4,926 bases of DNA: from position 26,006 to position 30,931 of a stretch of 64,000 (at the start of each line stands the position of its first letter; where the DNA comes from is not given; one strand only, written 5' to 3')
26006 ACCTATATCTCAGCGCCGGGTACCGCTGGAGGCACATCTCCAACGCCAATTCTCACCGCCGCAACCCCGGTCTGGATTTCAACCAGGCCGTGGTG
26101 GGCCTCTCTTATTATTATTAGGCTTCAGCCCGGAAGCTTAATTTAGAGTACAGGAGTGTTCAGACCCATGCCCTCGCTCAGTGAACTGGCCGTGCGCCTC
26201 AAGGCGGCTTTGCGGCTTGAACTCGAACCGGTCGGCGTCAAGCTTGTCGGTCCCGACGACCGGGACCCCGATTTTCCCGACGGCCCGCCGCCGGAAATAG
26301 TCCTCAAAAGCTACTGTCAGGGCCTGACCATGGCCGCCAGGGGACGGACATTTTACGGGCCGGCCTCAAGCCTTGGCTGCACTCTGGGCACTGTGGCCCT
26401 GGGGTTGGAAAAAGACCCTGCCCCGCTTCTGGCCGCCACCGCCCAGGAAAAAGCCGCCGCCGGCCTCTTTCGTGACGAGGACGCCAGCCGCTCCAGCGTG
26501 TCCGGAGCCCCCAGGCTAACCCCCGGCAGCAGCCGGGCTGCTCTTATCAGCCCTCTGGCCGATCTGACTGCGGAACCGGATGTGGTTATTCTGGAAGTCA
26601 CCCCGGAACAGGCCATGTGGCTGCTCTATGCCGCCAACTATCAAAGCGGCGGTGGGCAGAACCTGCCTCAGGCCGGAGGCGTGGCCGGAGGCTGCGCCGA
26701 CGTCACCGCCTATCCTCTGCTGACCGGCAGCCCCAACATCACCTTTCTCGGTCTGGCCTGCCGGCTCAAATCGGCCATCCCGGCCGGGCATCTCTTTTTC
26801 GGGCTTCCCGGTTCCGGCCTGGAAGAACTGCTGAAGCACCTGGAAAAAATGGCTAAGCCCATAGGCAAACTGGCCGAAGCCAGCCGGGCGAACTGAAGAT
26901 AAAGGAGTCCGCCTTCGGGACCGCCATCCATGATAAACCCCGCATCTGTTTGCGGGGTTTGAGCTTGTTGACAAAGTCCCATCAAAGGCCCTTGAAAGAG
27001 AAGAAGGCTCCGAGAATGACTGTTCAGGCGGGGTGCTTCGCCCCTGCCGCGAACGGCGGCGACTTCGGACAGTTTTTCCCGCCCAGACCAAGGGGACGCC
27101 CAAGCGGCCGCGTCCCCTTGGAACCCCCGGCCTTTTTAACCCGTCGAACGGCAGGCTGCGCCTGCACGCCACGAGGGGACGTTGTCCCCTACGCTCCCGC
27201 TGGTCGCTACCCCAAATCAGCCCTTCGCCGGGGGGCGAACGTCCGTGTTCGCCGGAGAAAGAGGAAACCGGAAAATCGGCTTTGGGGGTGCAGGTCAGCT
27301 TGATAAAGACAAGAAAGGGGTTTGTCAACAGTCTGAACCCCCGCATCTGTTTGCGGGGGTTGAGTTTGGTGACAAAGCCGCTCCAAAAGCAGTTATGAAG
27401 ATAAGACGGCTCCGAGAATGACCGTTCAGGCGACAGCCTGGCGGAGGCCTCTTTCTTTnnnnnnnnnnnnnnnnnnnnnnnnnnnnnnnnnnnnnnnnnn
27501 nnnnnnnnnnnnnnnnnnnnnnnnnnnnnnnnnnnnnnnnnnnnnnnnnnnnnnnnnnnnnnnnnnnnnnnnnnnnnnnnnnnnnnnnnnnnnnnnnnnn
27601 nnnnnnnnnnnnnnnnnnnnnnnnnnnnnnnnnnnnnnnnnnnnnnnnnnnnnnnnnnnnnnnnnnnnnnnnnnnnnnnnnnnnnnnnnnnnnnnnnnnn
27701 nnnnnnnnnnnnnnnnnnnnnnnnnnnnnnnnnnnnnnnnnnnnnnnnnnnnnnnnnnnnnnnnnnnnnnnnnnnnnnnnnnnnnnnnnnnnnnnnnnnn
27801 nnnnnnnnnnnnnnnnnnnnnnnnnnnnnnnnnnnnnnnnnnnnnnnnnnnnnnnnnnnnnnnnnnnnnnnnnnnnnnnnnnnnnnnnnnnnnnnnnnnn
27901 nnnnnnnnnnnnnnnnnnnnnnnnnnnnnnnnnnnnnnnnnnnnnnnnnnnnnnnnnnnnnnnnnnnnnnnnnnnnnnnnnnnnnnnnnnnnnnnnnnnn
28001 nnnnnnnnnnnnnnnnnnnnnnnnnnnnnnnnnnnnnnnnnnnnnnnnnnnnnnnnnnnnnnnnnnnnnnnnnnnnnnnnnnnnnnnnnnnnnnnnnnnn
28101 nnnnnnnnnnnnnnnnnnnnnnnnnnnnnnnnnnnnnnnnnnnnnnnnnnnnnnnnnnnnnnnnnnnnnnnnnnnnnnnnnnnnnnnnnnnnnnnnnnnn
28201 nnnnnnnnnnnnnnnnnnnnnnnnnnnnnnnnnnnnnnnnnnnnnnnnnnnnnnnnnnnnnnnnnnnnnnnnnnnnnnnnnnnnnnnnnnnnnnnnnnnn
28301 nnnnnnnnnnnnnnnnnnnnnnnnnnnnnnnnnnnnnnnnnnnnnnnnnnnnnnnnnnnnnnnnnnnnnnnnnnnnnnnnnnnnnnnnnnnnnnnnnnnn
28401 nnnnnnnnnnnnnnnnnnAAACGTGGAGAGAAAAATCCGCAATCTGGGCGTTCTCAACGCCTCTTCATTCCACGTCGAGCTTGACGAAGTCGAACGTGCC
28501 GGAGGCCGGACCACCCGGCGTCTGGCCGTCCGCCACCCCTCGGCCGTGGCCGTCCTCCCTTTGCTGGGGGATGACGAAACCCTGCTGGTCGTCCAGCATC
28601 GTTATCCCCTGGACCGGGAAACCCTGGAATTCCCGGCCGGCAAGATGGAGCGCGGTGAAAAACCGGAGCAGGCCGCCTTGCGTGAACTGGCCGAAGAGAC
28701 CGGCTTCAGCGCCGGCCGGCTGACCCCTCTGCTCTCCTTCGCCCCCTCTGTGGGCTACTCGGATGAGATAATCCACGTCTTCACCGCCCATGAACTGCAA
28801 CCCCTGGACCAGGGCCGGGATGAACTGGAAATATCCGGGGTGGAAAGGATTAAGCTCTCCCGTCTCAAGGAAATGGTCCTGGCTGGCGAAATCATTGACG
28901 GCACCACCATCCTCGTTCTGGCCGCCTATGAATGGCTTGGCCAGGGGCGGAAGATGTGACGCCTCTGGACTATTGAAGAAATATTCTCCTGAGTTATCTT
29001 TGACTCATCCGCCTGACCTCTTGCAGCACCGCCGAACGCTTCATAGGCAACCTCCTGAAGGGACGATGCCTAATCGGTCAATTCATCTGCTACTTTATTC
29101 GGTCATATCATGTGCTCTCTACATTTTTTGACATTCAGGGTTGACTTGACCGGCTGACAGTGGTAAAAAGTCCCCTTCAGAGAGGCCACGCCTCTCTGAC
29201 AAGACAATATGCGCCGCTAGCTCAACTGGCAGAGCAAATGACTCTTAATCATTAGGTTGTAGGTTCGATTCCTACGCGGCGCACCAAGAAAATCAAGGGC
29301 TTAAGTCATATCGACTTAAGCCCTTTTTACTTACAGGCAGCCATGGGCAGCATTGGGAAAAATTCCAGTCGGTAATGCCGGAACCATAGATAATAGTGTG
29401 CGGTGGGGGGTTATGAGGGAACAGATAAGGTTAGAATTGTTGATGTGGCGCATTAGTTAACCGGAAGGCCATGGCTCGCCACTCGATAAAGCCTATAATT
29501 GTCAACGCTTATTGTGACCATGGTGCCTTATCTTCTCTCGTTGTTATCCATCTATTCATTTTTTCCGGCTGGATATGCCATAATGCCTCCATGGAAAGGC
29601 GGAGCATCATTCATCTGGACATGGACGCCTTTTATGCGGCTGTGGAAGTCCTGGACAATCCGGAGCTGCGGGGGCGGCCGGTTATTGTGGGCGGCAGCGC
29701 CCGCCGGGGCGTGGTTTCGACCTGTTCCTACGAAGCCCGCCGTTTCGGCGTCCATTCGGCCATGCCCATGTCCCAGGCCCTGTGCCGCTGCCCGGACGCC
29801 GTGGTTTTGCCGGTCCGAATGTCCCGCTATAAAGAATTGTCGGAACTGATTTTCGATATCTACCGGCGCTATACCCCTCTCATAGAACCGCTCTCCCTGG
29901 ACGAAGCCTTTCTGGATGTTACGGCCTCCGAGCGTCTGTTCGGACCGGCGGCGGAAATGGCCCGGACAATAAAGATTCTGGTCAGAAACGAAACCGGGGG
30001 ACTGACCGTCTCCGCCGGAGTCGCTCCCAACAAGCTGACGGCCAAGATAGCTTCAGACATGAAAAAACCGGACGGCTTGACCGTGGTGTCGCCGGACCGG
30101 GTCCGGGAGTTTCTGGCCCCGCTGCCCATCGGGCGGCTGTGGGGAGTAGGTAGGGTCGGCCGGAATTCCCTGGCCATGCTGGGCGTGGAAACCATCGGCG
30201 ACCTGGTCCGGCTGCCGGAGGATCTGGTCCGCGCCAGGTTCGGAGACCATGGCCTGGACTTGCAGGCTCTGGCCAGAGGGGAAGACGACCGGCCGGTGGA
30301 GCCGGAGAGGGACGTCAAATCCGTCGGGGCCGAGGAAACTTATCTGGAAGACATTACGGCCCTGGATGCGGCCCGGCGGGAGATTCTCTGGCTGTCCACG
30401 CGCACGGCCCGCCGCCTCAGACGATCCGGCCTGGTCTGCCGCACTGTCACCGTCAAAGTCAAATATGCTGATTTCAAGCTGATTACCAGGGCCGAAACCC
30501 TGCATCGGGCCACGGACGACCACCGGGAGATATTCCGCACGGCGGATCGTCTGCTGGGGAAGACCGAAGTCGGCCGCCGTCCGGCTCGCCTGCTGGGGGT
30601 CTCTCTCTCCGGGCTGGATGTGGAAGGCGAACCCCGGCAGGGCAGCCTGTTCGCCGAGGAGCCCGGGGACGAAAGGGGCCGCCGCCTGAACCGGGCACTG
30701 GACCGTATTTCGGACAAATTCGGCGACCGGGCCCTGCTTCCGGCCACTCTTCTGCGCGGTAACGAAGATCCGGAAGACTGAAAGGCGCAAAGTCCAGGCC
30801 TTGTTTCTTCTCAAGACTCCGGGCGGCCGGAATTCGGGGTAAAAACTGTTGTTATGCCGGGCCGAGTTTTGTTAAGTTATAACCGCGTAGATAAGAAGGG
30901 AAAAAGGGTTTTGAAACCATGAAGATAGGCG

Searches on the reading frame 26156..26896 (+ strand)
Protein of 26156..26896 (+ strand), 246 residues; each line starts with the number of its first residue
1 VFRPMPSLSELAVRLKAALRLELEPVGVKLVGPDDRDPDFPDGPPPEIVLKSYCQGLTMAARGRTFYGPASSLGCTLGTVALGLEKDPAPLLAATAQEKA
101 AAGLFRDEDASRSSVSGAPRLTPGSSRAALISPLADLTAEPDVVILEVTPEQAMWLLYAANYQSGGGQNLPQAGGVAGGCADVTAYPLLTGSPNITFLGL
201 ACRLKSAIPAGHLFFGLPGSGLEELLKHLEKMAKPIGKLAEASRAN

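Call 62: search_protein_families(library=pfam, proteins=[window:26156-26896:+], max_evalue=0.00001)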
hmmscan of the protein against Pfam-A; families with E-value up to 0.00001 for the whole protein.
window:26156-26896:+ (246 aa): 1 family
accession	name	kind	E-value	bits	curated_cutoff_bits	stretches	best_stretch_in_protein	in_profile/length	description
PF02596.20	DUF169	-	2.5e-44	152.1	27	1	14-227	1-208/209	Uncharacterised ArCR, COG2043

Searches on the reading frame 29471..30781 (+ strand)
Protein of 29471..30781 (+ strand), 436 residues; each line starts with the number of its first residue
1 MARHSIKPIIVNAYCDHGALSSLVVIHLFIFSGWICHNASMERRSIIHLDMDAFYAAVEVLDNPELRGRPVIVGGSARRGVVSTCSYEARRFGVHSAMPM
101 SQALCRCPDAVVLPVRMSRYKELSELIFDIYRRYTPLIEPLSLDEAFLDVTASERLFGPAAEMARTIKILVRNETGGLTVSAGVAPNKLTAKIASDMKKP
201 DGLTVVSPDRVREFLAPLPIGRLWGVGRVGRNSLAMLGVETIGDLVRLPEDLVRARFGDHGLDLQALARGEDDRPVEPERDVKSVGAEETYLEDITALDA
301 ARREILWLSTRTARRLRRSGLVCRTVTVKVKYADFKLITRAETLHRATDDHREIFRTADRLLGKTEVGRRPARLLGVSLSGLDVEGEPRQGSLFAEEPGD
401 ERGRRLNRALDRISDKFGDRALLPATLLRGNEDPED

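Call 62: search_protein_families(library=pfam, proteins=[window:29471-30781:+], max_evalue=0.00001)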
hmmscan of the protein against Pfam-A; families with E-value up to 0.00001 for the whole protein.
window:29471-30781:+ (436 aa): 3 families
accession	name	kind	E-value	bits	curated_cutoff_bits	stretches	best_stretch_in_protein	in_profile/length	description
PF00817.25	IMS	-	8e-51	172.3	23.2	1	49-196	1-148/148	impB/mucB/samB family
PF11799.13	IMS_C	-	2.8e-30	105.4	20.7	1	283-393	2-109/109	impB/mucB/samB family C-terminal domain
PF11798.14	IMS_HHH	-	2.3e-07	31.1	24.4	1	208-239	1-32/32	IMS family HHH motif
